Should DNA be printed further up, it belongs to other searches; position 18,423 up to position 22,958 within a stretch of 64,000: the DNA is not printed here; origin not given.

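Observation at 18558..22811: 1417-aa secreted protein combining two PSCyt-like CxxCH motifs with a cysteine-less FGE-sulfatase-like domain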

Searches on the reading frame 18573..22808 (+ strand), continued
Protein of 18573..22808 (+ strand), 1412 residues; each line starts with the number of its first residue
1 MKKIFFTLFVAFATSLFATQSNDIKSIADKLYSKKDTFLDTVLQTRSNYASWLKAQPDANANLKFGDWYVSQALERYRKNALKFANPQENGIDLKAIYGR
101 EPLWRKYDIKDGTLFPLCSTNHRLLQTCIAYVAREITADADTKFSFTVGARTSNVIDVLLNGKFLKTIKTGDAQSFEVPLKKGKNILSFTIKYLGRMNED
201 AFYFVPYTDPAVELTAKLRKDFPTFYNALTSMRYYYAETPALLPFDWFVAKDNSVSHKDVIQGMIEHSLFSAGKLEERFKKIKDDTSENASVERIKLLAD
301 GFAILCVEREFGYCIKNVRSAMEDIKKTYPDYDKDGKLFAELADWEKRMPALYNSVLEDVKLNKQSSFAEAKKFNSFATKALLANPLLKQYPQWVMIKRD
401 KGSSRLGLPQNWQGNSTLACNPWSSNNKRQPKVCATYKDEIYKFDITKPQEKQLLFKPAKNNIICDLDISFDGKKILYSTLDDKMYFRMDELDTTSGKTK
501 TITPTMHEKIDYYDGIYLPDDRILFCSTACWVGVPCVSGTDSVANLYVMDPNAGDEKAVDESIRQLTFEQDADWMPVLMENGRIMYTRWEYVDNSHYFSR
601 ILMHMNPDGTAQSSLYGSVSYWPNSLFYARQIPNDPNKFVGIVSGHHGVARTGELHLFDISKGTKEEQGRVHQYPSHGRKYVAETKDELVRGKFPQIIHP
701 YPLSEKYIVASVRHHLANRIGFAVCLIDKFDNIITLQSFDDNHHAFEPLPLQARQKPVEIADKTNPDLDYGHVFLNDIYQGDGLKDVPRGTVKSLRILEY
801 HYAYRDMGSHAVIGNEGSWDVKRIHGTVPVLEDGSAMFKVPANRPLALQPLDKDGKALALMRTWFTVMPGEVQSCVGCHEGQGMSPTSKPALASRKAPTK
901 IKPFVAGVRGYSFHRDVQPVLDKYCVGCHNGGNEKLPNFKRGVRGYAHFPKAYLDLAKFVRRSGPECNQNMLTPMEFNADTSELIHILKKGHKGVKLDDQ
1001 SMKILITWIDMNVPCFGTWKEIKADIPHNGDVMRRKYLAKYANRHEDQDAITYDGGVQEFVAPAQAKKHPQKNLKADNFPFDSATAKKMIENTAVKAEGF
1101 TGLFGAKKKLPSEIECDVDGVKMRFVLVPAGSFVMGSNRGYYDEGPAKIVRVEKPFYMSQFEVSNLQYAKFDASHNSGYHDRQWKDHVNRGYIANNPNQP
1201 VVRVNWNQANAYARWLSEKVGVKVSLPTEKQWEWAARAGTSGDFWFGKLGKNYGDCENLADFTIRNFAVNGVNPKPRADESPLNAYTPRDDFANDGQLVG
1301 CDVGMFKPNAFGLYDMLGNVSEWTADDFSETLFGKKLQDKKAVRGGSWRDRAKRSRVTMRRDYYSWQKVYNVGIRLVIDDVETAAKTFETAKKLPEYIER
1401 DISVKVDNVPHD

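Call 45: search_protein_families(library=pfam, proteins=[L094:4047-4547:+, L094:4804-5601:+, L094:5625-7397:+, L094:7416-8516:+, L094:8575-9315:+, L094:13371-15938:+, L094:15979-16290:+, L094:18945-19829:+, L094:19930-22053:-, L094:9353-13345:+], max_evalue=0.01)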
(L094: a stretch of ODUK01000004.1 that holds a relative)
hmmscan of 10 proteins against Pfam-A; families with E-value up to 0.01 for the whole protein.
L094:4047-4547:+ (167 aa): 5 families
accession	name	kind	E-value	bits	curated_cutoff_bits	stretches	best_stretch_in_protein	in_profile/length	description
PF04542.20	Sigma70_r2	-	8.6e-14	51.5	24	1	14-73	6-67/71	Sigma-70 region 2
PF08281.18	Sigma70_r4_2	-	1.6e-13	50.5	25.7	1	108-159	2-54/54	Sigma-70, region 4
PF07638.17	Sigma70_ECF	-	1.7e-05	25.2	21.1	1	26-165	44-185/185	ECF sigma factor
PF04545.22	Sigma70_r4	-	0.00013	21.9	24.1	1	134-161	23-50/50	Sigma-70, region 4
PF22029.2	PhyR_sigma2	-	0.00047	20.6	27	1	19-63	10-54/55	Sigma2 domain of PhyR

L094:4804-5601:+ (266 aa): 7 families
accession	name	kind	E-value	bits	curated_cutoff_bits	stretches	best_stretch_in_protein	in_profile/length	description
PF01614.24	IclR_C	-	3.3e-42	144.4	24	1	87-259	2-174/174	Bacterial transcriptional regulator IclR C-terminal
PF09339.16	HTH_IclR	-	4.6e-09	36.3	22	1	20-66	2-48/52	IclR helix-turn-helix domain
PF01978.25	TrmB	-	0.00082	19.6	25.6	1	37-72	23-58/68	Sugar-specific transcriptional regulator TrmB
PF25213.1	HVO_A0261_N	-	0.0037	17.5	35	1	25-77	15-63/86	HVO_A0261 N-terminal domain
PF08279.18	HTH_11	-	0.0053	17.1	25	0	37-75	16-54/55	HTH domain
PF14394.12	DUF4423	-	0.0079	16.4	30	0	24-82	24-81/165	Domain of unknown function (DUF4423)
PF12802.13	MarR_2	-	0.0097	16.5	27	0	35-70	19-54/61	MarR family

L094:5625-7397:+ (591 aa): 15 families
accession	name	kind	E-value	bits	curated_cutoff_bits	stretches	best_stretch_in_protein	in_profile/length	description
PF02239.22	Cytochrom_D1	-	3.3e-07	29.6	25.5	1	82-180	4-102/368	Cytochrome D1 heme domain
PF21783.3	YNCE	-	8.5e-06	25.8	27.1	1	102-183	231-312/339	YNCE-like beta-propeller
PF25174.1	Beta-prop_THOC3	-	1.1e-05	25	305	1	85-225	61-187/272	THOC3 beta-propeller domain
PF13442.11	Cytochrome_CBB3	-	9.1e-05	23.2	27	0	499-588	3-68/68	Cytochrome C oxidase, cbb3-type, subunit III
PF10282.15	Lactonase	-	9.3e-05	22.2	21.7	1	160-228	196-262/344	Lactonase, 7-bladed beta-propeller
PF03150.19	CCP_MauG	-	0.00048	21.2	25.6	0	508-566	21-79/149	Di-haem cytochrome c peroxidase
PF23414.1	Beta-prop_EML_2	-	0.00055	19.8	90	0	135-228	20-100/266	Echinoderm microtubule-associated protein second beta-propeller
PF22701.2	Mala_s_1-like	-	0.00087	19.5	27.5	1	29-105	86-163/195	Mal s 1 allergenic protein-like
PF21419.2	RoxA-like_Cyt-c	-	0.0012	18.8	26.7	1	538-566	2-30/39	RoxA-like, cytochrome c-like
PF07676.18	PD40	-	0.0018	18.7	20.9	0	56-65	15-24/38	WD40-like Beta Propeller Repeat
PF01731.26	Arylesterase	-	0.002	18.7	21.3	0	203-228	47-72/86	Arylesterase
PF08450.18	SGL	-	0.003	17.6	26.3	0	124-233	51-157/246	SMP-30/Gluconolactonase/LRE-like region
PF06537.16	DHOR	-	0.0043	16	22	0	545-584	447-484/499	Di-haem oxidoreductase, putative peroxidase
PF24684.1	Vgb_lyase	-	0.0057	15.9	50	0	32-142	56-167/290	Virginiamycin B lyase family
PF01436.27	NHL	-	0.0072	16.8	20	0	32-55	3-26/28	NHL repeat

L094:7416-8516:+ (367 aa): 2 families
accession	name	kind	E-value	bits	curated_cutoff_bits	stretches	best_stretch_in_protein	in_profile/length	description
PF21168.2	FkbO_Hyg5-like_N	-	1.5e-10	41.6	27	1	120-218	22-118/122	Chorismatase FkbO/Hyg5-like, N-terminal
PF01042.26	Ribonuc_L-PSP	-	3e-08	34.1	27.3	1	274-366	18-120/121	Endoribonuclease L-PSP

L094:8575-9315:+ (247 aa): 0 families

L094:13371-15938:+ (856 aa): 2 families
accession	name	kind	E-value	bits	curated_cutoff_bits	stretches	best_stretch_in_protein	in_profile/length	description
PF01578.25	Cytochrom_C_asm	-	1.5e-34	120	29.9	1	608-812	1-212/212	Cytochrome C assembly protein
PF05140.19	ResB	-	8.9e-24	84.6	24.6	1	112-230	150-270/486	ResB-like family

L094:15979-16290:+ (104 aa): 0 families

L094:18945-19829:+ (295 aa): 1 family
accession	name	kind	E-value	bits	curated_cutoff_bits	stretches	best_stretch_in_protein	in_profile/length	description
PF22701.2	Mala_s_1-like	-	4.5e-75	252.1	27.5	1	59-251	1-195/195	Mal s 1 allergenic protein-like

L094:19930-22053:- (707 aa): 6 families
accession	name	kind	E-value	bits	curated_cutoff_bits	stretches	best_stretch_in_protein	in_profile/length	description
PF13472.12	Lipase_GDSL_2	-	4.1e-42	145.1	32.9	2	30-204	1-175/178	GDSL-like Lipase/Acylhydrolase family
PF00657.28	Lipase_GDSL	-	4.3e-21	76.5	23.6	2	28-212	1-208/208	GDSL-like Lipase/Acylhydrolase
PF00326.27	Peptidase_S9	-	3.5e-06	27.1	22.6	1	317-456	55-188/213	Prolyl oligopeptidase family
PF00561.26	Abhydrolase_1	-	0.00077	19.6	25.8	1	289-364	27-109/245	alpha/beta hydrolase fold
PF04311.20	DUF459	-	0.005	16.7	27.2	0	59-110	25-75/197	Protein of unknown function (DUF459)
PF12146.15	Hydrolase_4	-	0.006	16.4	27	0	313-362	65-114/239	Serine aminopeptidase, S33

L094:9353-13345:+ (1331 aa): 3 families
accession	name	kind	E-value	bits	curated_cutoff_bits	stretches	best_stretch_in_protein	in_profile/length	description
PF03781.23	FGE-sulfatase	-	4.5e-42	144.9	23.3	1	1070-1328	5-254/255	Sulfatase-modifying factor enzyme 1-like domain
PF18582.6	HZS_alpha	-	3.5e-36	124.1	26.6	1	739-830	1-98/98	Hydrazine synthase alpha subunit middle domain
PF08305.17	NPCBM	-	5.6e-27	94.9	23.9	2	106-183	2-80/137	NPCBM/NEW2 domain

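Call 49: search_protein_families(library=pfam, alignment_id=A1, max_evalue=0.01)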
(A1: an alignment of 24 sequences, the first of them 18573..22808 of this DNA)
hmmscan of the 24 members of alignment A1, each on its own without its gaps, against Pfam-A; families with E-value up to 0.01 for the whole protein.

A. member 1, window:18573-22808:+ (1412 aa): 3 families
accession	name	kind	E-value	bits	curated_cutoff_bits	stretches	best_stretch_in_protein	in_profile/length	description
PF03781.23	FGE-sulfatase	-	4.5e-46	158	23.3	1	1125-1377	5-254/255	Sulfatase-modifying factor enzyme 1-like domain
PF18582.6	HZS_alpha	-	8.2e-33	113.3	26.6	1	790-880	1-98/98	Hydrazine synthase alpha subunit middle domain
PF13442.11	Cytochrome_CBB3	-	0.0018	19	27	0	918-940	7-28/68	Cytochrome C oxidase, cbb3-type, subunit III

B. families by the number of members that match (of 24 scanned): 5 families
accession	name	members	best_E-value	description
PF03781.23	FGE-sulfatase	24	5.8e-47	Sulfatase-modifying factor enzyme 1-like domain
PF18582.6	HZS_alpha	24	1.8e-34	Hydrazine synthase alpha subunit middle domain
PF13442.11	Cytochrome_CBB3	12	0.00025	Cytochrome C oxidase, cbb3-type, subunit III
PF09699.15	Paired_CXXCH_1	1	0.0031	Doubled CXXCH motif (Paired_CXXCH_1)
PF22297.1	PccH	1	0.0041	PccH Cytochrome c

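Call 54: search_solved_structures(query=L043:4260-4580:+, max_evalue=10)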
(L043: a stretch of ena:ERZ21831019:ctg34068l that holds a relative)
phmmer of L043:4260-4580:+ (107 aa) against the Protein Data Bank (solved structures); distinct sequences matched with E-value up to 10: 0.

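Call 58: find_encoding_contigs(protein=P0111, flank=10000, max_places=1)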
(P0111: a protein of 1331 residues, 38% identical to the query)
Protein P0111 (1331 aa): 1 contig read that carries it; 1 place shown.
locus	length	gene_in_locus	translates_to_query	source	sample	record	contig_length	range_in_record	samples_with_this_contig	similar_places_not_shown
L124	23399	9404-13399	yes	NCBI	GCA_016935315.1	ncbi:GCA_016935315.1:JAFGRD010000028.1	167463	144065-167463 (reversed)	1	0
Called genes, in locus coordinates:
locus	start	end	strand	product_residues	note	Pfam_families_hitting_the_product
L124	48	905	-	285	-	-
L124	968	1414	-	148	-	-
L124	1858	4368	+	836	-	PF26549:Tricorn_N, PF07676:PD40 (weak), PF13414:TPR_11, PF13431:TPR_17 (weak), PF14559:TPR_19 (weak), PF13432:TPR_16 (weak), PF13432:TPR_16, PF14559:TPR_19, +18 more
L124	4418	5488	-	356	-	PF00586:AIRS, PF02769:AIRS_C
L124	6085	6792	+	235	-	-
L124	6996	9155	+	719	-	PF02922:CBM_48, PF00128:Alpha-amylase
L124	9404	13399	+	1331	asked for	PF18582:HZS_alpha, PF03781:FGE-sulfatase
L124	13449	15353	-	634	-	PF14508:GH97_N, PF10566:Glyco_hydro_97, PF14509:GH97_C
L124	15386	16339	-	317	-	PF01261:AP_endonuc_2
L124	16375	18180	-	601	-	PF00211:Guanylate_cyc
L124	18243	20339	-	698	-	PF00069:Pkinase, PF07714:PK_Tyr_Ser-Thr, PF02743:dCache_1 (weak)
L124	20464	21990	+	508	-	PF01336:tRNA_anti-codon, PF00152:tRNA-synt_2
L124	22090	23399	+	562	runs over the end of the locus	PF12704:MacB_PCD (weak), PF02687:FtsX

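Call 59: find_encoding_contigs(protein=P0099, flank=10000, max_places=1)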
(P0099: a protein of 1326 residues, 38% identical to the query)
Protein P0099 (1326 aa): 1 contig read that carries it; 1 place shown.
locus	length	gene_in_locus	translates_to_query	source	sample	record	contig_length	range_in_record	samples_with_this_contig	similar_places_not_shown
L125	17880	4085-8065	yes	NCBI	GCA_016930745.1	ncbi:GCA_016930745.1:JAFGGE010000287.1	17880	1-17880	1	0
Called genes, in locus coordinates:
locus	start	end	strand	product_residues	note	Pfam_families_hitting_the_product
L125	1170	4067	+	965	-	PF00754:F5_F8_type_C, PF22633:F5_F8_type_C_2, PF18582:HZS_alpha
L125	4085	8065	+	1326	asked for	PF18582:HZS_alpha, PF03781:FGE-sulfatase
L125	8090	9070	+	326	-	-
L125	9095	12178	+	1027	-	PF18582:HZS_alpha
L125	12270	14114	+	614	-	PF02239:Cytochrom_D1 (faint), PF08450:SGL (faint), PF10282:Lactonase (faint), PF21783:YNCE (weak), PF23749:DUF7165 (faint), PF25174:Beta-prop_THOC3 (faint), PF00034:Cytochrom_C (faint), PF03150:CCP_MauG (faint)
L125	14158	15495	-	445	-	PF25323:6TM_PilS (faint), PF00512:HisKA (weak), PF02518:HATPase_c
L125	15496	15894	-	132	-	PF00072:Response_reg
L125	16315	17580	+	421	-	PF27154:ORF11_beta (faint)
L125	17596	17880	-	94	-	?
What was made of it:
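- A Sedimentisphaerales locus has three alpha paralogues, one carrying an F5/8-type-C domain (call 59), and a gut relative carries NPCBM domains (call 45).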

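Call 60: find_encoding_contigs(protein=P0035, flank=10000, max_places=1)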
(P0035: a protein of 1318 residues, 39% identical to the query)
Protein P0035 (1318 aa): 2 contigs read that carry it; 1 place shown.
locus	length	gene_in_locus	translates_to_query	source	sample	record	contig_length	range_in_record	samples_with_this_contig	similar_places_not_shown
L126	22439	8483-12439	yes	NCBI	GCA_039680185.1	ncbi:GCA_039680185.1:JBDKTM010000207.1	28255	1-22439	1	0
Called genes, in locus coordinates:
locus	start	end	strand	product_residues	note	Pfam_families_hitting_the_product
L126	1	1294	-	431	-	PF20434:BD-FAE, PF07859:Abhydrolase_3 (faint), PF00326:Peptidase_S9 (weak), PF01738:DLH (faint)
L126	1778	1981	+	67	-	-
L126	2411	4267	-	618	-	PF08450:SGL (faint), PF10282:Lactonase (faint), PF03150:CCP_MauG (faint), PF13442:Cytochrome_CBB3 (faint), PF14495:Cytochrom_C550 (faint), PF00034:Cytochrom_C (weak)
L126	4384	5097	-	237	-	PF00578:AhpC-TSA, PF00085:Thioredoxin (weak), PF08534:Redoxin, PF13905:Thioredoxin_8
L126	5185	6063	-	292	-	PF01791:DeoC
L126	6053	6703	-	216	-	PF02734:Dak2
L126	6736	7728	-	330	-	PF02733:Dak1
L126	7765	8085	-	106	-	-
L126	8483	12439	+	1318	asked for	PF18582:HZS_alpha, PF03781:FGE-sulfatase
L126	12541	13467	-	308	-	PF02775:TPP_enzyme_C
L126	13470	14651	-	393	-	PF01855:POR_N, PF17147:PFOR_II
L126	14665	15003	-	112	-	PF13187:Fer4_9 (faint), PF13534:Fer4_17 (faint), PF12797:Fer4_2 (faint), PF12837:Fer4_6 (faint), PF13237:Fer4_10, PF14697:Fer4_21, PF12838:Fer4_7, PF00037:Fer4 (weak), +1 more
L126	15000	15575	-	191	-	PF01558:POR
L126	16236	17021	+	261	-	-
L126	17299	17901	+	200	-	PF13565:HTH_32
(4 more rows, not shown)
